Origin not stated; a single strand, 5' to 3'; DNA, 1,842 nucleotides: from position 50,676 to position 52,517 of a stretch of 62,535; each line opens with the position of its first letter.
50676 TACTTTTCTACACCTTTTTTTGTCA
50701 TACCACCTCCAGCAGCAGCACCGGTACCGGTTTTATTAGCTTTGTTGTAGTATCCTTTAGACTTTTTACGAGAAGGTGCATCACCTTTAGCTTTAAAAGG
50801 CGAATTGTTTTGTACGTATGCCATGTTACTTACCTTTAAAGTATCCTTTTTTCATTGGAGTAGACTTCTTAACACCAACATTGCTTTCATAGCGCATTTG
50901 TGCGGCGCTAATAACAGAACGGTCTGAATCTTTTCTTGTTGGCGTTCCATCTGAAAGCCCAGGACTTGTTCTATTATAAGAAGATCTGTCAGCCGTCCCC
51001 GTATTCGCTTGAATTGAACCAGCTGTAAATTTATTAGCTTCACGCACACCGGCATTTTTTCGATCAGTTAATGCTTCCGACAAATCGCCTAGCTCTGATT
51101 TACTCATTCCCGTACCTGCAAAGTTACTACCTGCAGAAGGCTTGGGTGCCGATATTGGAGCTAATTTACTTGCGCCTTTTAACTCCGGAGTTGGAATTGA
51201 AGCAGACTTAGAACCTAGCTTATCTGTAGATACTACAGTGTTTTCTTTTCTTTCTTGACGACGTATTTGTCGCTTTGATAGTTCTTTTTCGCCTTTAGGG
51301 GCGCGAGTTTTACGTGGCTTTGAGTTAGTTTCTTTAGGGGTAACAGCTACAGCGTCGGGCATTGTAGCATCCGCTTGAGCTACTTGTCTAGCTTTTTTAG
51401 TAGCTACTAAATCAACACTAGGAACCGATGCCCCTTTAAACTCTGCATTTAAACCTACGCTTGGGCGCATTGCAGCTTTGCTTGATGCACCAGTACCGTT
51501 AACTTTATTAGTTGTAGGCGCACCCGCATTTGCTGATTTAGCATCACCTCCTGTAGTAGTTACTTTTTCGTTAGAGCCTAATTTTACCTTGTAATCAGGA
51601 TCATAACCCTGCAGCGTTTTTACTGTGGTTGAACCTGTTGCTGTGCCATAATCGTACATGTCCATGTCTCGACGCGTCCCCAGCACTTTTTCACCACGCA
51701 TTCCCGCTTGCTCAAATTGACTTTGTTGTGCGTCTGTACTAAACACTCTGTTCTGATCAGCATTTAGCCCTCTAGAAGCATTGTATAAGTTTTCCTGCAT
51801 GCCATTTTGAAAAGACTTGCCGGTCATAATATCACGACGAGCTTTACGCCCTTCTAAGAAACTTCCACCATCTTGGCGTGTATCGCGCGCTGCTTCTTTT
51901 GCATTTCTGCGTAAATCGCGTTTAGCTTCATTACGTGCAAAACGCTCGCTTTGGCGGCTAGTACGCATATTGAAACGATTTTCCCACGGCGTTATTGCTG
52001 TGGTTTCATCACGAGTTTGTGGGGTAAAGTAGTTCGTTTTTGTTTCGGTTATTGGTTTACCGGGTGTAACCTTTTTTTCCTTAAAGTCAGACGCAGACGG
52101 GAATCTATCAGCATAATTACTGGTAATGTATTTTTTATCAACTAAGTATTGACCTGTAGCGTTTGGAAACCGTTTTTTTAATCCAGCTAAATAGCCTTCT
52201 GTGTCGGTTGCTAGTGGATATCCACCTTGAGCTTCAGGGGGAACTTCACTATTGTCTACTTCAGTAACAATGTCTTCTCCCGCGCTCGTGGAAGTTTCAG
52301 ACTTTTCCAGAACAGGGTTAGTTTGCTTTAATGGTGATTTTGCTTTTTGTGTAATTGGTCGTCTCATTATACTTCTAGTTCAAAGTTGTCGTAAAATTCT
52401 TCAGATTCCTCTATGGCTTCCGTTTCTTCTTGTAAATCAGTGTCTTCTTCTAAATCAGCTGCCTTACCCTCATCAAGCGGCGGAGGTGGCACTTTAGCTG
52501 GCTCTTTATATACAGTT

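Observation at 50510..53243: Cluster of SP(L/F)K-box basic proteins next to a small HExxH protein and a Cys-tail peptide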

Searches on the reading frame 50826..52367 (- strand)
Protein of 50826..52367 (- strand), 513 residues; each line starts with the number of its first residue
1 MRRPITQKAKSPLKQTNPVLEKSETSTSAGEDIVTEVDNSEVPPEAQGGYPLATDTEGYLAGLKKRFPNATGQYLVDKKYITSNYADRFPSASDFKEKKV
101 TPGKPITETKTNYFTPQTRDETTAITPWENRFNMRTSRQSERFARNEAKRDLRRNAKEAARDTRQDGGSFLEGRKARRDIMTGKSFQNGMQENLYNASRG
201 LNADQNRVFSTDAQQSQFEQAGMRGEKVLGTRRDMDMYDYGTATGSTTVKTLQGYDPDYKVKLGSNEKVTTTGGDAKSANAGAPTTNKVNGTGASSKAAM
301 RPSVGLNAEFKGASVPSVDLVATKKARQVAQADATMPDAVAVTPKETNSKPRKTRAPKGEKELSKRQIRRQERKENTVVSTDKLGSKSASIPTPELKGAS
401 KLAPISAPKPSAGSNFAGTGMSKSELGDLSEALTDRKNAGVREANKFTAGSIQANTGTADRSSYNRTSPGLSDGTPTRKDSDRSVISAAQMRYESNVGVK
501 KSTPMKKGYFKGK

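Call 8: search_protein_families(library=phrogs, proteins=[window:50826-52367:-], max_evalue=0.01)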
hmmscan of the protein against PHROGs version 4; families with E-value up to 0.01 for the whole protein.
window:50826-52367:- (513 aa): 0 families

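Call 14: search_dna_similar(query=window:50826-52367:-, collection=phages, mode=protein, max_rows=30, max_evalue=0.01)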
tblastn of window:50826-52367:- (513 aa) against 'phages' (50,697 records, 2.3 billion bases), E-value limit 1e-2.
No match.

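Call 15: search_protein_families(library=pfam, proteins=[window:50826-52367:-], max_evalue=0.1)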
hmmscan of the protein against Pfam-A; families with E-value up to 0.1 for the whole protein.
window:50826-52367:- (513 aa): 0 families
